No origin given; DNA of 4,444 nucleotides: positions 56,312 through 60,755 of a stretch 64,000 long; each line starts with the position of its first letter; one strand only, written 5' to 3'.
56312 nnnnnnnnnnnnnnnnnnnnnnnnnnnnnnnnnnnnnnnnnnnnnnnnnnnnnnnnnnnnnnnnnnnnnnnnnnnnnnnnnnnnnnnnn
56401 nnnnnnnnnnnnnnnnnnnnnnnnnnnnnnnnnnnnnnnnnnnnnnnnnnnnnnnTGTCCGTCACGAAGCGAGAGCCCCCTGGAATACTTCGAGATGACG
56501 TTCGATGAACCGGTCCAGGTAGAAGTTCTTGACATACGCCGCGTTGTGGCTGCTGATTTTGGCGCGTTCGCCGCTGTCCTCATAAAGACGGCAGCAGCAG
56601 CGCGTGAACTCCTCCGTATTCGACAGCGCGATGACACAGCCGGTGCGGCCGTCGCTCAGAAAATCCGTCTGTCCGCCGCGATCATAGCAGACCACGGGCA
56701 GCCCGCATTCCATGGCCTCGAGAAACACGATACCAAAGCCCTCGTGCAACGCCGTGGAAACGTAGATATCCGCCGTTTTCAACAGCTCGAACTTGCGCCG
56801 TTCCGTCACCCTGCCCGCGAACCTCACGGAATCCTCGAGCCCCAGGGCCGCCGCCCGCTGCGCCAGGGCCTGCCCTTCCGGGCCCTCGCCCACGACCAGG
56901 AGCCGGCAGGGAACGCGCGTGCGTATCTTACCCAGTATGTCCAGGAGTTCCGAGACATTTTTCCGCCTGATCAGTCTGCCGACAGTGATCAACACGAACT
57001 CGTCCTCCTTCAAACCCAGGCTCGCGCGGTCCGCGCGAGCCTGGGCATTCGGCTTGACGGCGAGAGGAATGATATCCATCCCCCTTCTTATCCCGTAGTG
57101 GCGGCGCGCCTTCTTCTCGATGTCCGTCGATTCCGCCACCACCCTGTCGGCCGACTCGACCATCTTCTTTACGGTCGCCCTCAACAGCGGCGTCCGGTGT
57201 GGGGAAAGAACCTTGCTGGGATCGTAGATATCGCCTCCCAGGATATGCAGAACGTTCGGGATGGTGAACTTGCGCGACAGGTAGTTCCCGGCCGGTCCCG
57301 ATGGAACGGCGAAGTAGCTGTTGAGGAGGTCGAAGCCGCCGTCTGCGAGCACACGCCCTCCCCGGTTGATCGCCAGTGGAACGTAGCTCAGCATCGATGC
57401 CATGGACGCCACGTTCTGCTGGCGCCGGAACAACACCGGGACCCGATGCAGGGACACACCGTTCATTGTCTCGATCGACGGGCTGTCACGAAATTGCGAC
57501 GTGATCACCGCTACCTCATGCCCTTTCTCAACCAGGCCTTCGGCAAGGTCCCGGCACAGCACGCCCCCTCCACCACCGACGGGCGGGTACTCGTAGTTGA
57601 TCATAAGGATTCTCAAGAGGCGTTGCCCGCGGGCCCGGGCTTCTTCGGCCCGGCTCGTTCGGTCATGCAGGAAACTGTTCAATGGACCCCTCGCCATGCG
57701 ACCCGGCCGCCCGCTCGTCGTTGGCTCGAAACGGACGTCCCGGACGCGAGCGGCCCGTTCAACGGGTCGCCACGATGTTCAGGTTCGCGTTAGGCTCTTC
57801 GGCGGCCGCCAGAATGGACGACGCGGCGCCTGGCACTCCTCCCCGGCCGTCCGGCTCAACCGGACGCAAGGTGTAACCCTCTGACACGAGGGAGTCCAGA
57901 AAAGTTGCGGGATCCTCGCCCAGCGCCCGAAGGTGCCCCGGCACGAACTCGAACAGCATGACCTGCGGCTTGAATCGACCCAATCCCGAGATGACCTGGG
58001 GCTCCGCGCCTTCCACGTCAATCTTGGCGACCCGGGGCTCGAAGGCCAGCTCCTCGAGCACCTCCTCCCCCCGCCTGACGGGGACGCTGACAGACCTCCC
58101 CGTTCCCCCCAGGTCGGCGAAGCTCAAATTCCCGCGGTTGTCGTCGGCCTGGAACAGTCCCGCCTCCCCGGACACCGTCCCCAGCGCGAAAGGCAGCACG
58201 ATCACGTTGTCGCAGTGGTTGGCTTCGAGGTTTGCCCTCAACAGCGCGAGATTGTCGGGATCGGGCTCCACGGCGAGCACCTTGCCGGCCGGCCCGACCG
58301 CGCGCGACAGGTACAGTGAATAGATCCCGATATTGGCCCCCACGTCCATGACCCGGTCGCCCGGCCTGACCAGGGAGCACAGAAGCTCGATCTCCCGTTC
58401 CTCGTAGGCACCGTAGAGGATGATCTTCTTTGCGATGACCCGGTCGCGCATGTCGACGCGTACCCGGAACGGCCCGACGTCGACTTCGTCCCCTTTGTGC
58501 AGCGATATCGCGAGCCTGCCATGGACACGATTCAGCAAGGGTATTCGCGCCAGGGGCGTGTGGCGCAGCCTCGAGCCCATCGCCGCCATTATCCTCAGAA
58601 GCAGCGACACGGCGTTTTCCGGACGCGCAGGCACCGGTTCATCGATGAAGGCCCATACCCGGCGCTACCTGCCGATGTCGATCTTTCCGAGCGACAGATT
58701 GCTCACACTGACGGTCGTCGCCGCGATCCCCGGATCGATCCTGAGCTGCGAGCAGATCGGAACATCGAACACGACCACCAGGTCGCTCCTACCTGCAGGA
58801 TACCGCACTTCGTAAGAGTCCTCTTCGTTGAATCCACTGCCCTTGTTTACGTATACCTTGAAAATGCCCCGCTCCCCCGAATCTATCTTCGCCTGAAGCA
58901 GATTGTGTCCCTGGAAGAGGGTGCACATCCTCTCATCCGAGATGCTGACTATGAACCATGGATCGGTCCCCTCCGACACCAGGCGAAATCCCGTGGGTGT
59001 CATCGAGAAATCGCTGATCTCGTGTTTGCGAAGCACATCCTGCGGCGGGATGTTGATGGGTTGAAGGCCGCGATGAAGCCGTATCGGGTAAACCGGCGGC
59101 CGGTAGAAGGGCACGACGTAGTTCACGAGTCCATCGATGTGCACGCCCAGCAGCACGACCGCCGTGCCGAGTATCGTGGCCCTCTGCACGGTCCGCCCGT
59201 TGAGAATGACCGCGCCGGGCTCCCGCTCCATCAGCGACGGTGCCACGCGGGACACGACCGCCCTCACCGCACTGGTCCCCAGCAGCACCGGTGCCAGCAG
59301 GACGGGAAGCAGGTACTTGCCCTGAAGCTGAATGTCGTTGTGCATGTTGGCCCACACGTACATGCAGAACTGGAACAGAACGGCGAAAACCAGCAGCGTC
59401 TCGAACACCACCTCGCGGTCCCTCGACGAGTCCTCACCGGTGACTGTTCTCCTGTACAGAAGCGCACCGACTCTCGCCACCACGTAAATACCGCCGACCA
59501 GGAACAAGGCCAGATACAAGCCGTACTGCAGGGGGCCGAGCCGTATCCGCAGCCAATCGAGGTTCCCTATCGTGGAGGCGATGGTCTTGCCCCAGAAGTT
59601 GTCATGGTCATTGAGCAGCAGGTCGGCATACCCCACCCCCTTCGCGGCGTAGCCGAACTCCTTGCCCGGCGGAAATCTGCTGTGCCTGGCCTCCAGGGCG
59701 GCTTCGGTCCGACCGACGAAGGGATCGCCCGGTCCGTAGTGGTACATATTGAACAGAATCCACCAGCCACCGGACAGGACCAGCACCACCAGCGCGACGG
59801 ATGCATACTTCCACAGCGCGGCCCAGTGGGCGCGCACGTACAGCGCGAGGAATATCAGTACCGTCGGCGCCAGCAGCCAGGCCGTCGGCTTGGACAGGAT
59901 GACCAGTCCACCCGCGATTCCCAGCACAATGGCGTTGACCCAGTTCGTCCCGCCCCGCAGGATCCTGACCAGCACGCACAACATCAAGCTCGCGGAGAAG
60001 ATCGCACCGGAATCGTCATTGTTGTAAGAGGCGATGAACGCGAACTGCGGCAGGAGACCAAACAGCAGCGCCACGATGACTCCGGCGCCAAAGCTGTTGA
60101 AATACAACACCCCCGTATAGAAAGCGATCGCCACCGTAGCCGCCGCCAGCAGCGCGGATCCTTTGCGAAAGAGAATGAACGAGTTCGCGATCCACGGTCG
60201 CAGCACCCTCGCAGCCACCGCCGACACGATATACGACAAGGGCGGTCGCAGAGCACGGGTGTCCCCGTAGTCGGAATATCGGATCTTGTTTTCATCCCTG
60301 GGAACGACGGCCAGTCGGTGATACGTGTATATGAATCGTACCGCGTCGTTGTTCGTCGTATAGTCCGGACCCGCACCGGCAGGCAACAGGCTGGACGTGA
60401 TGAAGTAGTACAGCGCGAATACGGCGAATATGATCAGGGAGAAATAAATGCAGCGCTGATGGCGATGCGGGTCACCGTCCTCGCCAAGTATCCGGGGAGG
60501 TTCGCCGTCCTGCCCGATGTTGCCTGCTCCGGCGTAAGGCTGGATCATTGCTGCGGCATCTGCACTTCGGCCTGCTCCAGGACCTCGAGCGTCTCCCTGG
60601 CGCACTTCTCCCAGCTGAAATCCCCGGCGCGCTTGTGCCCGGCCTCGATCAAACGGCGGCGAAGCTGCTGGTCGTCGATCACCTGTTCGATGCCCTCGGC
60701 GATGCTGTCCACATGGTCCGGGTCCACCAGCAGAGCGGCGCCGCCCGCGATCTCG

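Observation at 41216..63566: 16-gene single-strand envelope-glycan cluster built around a lipid-linked pentose (DPA-like) donor pathway, without recognisable Wzx/Wzy/Wzm-Wzt or initiating transferase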

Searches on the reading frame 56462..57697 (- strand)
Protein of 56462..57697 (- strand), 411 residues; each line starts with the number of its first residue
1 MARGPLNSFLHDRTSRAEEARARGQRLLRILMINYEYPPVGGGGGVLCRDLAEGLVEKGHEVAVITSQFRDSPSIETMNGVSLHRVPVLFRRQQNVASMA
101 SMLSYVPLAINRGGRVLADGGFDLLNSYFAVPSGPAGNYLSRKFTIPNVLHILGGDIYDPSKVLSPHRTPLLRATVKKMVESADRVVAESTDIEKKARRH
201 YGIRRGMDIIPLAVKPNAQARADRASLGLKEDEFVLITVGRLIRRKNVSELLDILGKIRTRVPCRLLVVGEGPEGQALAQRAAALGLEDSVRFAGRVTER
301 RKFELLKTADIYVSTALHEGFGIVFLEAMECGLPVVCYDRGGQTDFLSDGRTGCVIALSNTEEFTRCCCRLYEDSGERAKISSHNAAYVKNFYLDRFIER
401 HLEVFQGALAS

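Call 3: search_protein_families(library=pfam, proteins=[window:56462-57697:-], max_evalue=0.01)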
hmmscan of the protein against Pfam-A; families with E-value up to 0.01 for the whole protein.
window:56462-57697:- (411 aa): 9 families
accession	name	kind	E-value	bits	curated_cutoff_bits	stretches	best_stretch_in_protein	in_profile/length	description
PF00534.26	Glycos_transf_1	-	1.4e-37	129.3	26.4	1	222-383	4-167/172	Glycosyl transferases group 1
PF13692.12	Glyco_trans_1_4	-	1.8e-33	116.2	27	1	234-374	2-142/142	Glycosyl transferases group 1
PF13579.12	Glyco_trans_4_4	-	1.6e-17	64.8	29.7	1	42-211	1-156/158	Glycosyl transferase 4-like domain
PF13439.12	Glyco_transf_4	-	1.2e-16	61.7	28.5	1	42-215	2-167/170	Glycosyltransferase Family 4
PF20706.3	GT4-conflict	-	1.6e-16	60.7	26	1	32-350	2-323/385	Family 4 Glycosyltransferase in conflict systems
PF13524.12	Glyco_trans_1_2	-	1.3e-05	25.6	25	1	265-387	16-127/144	Glycosyl transferase-like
PF03807.23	F420_oxidored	-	5.9e-05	24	21.6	0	268-314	4-49/94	NADP oxidoreductase coenzyme F420-dependent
PF08323.17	Glyco_transf_5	-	0.00058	20.1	22.7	1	29-74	1-48/239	Starch synthase catalytic domain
PF13477.12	Glyco_trans_4_2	-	0.00098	19.7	23.4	1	47-190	12-139/139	Glycosyl transferase 4-like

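Call 5: search_protein_families(library=ncbifam, proteins=[window:56462-57697:-], max_evalue=0.01)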
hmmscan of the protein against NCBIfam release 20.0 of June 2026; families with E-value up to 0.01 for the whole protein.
window:56462-57697:- (411 aa): 41 families (the best 25 are shown)
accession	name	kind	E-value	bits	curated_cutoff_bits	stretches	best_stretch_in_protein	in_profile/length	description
TIGR03999.1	thiol_BshA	equivalog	3.3e-41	141.5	273.7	1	37-407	8-372/375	N-acetyl-alpha-D-glucosaminyl L-malate synthase BshA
NF047684.1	TeichurnBiosyTuaC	equivalog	1.2e-26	93.6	550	1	122-366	109-346/391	teichuronic acid biosynthesis protein TuaC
TIGR03088.1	stp2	hypoth_equivalog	2.1e-26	92.8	409.05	1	193-408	155-373/374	TIGR03088 family PEP-CTERM/XrtA system glycosyltransferase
TIGR03449.1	mycothiol_MshA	equivalog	6.4e-26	91.2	462.5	1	41-409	18-404/406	D-inositol-3-phosphate glycosyltransferase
NF041876.1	EPS_EpsE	equivalog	5.5e-25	88.4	400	1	206-390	187-377/389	exopolysaccharide biosynthesis GT4 family glycosyltransferase EpsE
TIGR04047.1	MSMEG_0565_glyc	hypoth_equivalog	4.3e-24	85.3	259.85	1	30-406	2-372/373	MSMEG_0565 family glycosyltransferase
TIGR04157.1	glyco_rSAM_CFB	subfamily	1e-20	74.1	400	1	177-376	164-376/406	TIGR04157 family glycosyltransferase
NF038229.1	Glyco4_Geo_Pelo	equivalog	4.2e-20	72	400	1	123-393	57-320/338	GPMC system family 4 glycosyltransferase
NF053787.1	GlcN_PG_synth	equivalog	7.8e-19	67.7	480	1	169-400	130-351/361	N-acetylglucosaminyl phosphatidylglycerol synthase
NF046085.1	XrtY_assoc_Gly1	equivalog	2.2e-18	66.3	400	1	203-406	180-382/387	XrtY-associated glycosyltransferase XYAG1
NF049988.1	MGlcDAGSynMgs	equivalog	5.7e-18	65.5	400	1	50-398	23-377/398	alpha-monoglucosyldiacylglycerol synthase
TIGR02149.1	glgA_Coryne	subfamily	1.1e-17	64.3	302.4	1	177-362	139-337/391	glycogen synthase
NF050063.1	ProtGlycPglJ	equivalog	2.2e-16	60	500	1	173-393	135-351/363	N-acetylgalactosamine-N,N'-diacetylbacillosaminyl-diphospho-undecaprenol 4-alpha-N-acetylgalactosaminyltransferase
NF041010.1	glycosy_Agl16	equivalog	4.2e-16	58.8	575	1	157-405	108-348/352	glycosylation protein Agl16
NF038295.1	EPS_HpsP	equivalog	9.6e-16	57.7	550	1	142-395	114-373/388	hormogonium polysaccharide biosynthesis glycosyltransferase HpsP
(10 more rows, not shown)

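Call 104: search_solved_structures(query=window:56462-57697:-, max_evalue=1e-8)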
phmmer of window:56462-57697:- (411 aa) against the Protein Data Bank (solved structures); distinct sequences matched with E-value up to 1e-8: 22.
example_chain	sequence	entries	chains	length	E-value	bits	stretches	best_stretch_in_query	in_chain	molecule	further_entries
6n1x_A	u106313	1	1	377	2.9e-25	92.3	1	37-389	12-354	Glycosyltransferase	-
6d9t_A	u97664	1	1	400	3e-25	92.2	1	37-389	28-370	Glycosyl transferase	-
3mbo_A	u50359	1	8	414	2.4e-24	89.2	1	21-377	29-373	Glycosyltransferase, group 1 family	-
5d00_A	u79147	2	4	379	4.8e-24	88.2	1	37-380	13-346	N-acetyl-alpha-D-glucosaminyl L-malate synthase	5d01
2jjm_A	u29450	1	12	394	9.3e-24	87.3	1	37-377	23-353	GLYCOSYL TRANSFERASE, GROUP 1 FAMILY PROTEIN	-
8b5s_A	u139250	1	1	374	2.6e-14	56.2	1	217-401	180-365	UDP-glucose:(Heptosyl) LPS alpha 1,3-glucosyltransferase WaaG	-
8b5q_A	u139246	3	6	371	3.4e-14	55.8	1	217-394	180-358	UDP-glucose:(Heptosyl) LPS alpha 1,3-glucosyltransferase WaaG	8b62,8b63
8b5s_B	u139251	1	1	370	3.5e-14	55.8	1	217-394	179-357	UDP-glucose:(Heptosyl) LPS alpha 1,3-glucosyltransferase WaaG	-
2gej_A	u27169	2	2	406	3.6e-14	55.7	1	23-380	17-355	PHOSPHATIDYLINOSITOL MANNOSYLTRANSFERASE (PimA)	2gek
4n9w_A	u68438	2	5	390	5.3e-14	55.2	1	34-380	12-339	GDP-mannose-dependent alpha-(1-2)-phosphatidylinositol mannosyltransferase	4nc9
3oka_A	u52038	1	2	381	9.9e-14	54.3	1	217-391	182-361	GDP-mannose-dependent alpha-(1-6)-phosphatidylinositol monomannoside mannosyltransferase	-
3okc_A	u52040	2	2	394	1.1e-13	54.2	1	217-391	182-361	GDP-mannose-dependent alpha-(1-6)-phosphatidylinositol monomannoside mannosyltransferase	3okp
6kih_A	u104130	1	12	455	1.1e-13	54.2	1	42-374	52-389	Tll1590 protein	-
6tvp_A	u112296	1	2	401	3.4e-12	49.2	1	178-359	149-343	Alpha-maltose-1-phosphate synthase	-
7qsg_A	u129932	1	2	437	8.4e-12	47.9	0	243-384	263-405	D-inositol 3-phosphate glycosyltransferase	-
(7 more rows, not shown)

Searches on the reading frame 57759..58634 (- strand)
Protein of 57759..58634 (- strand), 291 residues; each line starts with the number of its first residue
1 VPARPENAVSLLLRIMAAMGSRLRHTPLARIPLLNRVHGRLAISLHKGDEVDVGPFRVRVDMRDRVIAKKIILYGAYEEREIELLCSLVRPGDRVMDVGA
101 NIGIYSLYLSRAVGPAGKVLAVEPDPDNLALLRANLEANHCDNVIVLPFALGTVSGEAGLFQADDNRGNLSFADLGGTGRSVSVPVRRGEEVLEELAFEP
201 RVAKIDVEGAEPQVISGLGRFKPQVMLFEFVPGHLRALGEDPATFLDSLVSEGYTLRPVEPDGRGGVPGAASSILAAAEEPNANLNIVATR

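Call 3: search_protein_families(library=pfam, proteins=[window:57759-58634:-], max_evalue=0.01)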
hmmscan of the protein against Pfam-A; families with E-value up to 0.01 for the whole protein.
window:57759-58634:- (291 aa): 4 families
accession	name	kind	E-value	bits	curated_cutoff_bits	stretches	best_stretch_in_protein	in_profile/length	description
PF05050.19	Methyltransf_21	-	2.4e-14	54.3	22.7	1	97-245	1-162/173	Methyltransferase FkbM domain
PF02475.24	TRM5-TYW2_MTfase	-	2.1e-08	34.7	28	1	72-146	17-90/164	TRM5/TYW2 methyltransferase domain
PF01135.25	PCMT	-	8.4e-05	22.9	20.3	1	83-146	67-128/210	Protein-L-isoaspartate(D-aspartate) O-methyltransferase (PCMT)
PF13649.12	Methyltransf_25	-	0.0019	19.3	27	1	95-144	1-48/97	Methyltransferase domain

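Call 5: search_protein_families(library=ncbifam, proteins=[window:57759-58634:-], max_evalue=0.01)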
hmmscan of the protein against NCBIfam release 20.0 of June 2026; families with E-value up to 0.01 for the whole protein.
window:57759-58634:- (291 aa): 22 families
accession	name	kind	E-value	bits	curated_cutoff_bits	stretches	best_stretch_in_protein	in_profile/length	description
TIGR01444.1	fkbM_fam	subfamily_domain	1.1e-28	100.5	37.7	1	95-219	2-128/143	FkbM family methyltransferase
TIGR02469.1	CbiT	equivalog_domain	5.1e-08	33.2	78.3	1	85-147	12-74/124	precorrin-6Y C5,15-methyltransferase (decarboxylating) subunit CbiT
TIGR04364.1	methyltran_FxLD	equivalog_domain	4.3e-06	26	320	1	89-147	80-137/394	methyltransferase, FxLD system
NF047649.1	MTase_UXPK_star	exception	9.3e-06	24.9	460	1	89-145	75-131/283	methyltransferase/UXPK-star double selenoprotein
NF008823.0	PRK11873.1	subfamily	1.1e-05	25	263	1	89-144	75-130/272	arsenite methyltransferase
NF001556.0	PRK00377.1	equivalog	4.7e-05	23.2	238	1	80-146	29-96/198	cobalt-precorrin-6Y C(15)-methyltransferase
NF041537.1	ArsM_AhpD_UU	exception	0.00018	20.5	510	1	89-145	74-130/345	arsenite methyltransferase/AhpD domain selenoprotein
NF001790.0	PRK00517.3-3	equivalog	0.00025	20.5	269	1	82-157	113-182/262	50S ribosomal protein L11 methyltransferase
NF011529.0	PRK14968.1-3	equivalog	0.0003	20.3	162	1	89-146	32-86/198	putative methyltransferase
NF040538.1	methyl_ArsM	equivalog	0.00036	19.8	500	1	88-138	58-108/356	arsinothricin biosynthesis methyltransferase ArsM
NF005640.0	PRK07402.1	equivalog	0.0007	19.2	219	1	87-147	37-98/200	precorrin-6Y C5,15-methyltransferase subunit CbiT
TIGR00438.1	rrmJ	equivalog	0.0018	17.8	300.15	1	80-123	21-64/188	23S rRNA (uridine(2552)-2'-O)-methyltransferase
NF041536.1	ArsM_DUF2284_UU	exception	0.0023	16.4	575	1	89-145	74-130/459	arsenite methyltransferase/DUF2284 domain selenoprotein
NF000468.1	Erm37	exception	0.0024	17.9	350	1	87-136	28-74/179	23S rRNA (adenine(2058)-N(6))-methyltransferase Erm(37)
NF047824.1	tRNAwyosineTaw2Meth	equivalog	0.0028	17.4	350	1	74-146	78-147/245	tRNA(Phe) (4-demethylwyosine(37)-C(7)) aminocarboxypropyltransferase Taw2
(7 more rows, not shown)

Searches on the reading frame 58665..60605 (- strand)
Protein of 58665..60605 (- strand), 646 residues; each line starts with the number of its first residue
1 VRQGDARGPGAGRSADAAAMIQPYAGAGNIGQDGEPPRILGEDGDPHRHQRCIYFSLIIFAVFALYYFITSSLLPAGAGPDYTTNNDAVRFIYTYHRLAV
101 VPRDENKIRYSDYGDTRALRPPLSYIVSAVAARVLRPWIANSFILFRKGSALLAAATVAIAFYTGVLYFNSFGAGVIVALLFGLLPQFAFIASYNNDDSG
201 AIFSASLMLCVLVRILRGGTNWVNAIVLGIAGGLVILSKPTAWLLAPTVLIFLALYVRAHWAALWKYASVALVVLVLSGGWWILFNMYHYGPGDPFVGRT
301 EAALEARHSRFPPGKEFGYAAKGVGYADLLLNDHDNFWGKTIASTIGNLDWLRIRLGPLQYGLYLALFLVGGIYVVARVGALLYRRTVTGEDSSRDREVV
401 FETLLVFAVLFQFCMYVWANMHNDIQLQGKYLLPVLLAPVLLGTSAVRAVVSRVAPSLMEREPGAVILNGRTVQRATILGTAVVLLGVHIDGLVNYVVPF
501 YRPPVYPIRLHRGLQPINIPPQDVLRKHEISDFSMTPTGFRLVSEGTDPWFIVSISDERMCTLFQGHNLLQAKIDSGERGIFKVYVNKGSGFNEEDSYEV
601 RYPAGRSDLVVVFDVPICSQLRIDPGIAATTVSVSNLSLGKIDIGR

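Call 3: search_protein_families(library=pfam, proteins=[window:58665-60605:-], max_evalue=0.01)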
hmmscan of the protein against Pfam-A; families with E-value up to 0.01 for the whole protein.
window:58665-60605:- (646 aa): 1 family
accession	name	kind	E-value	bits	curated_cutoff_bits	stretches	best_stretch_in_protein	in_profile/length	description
PF13231.12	PMT_2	-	1.4e-06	29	26.1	1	146-279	24-155/160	Dolichyl-phosphate-mannose-protein mannosyltransferase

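Call 5: search_protein_families(library=ncbifam, proteins=[window:58665-60605:-], max_evalue=0.01)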
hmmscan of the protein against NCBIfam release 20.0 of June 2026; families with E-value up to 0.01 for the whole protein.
window:58665-60605:- (646 aa): 0 families
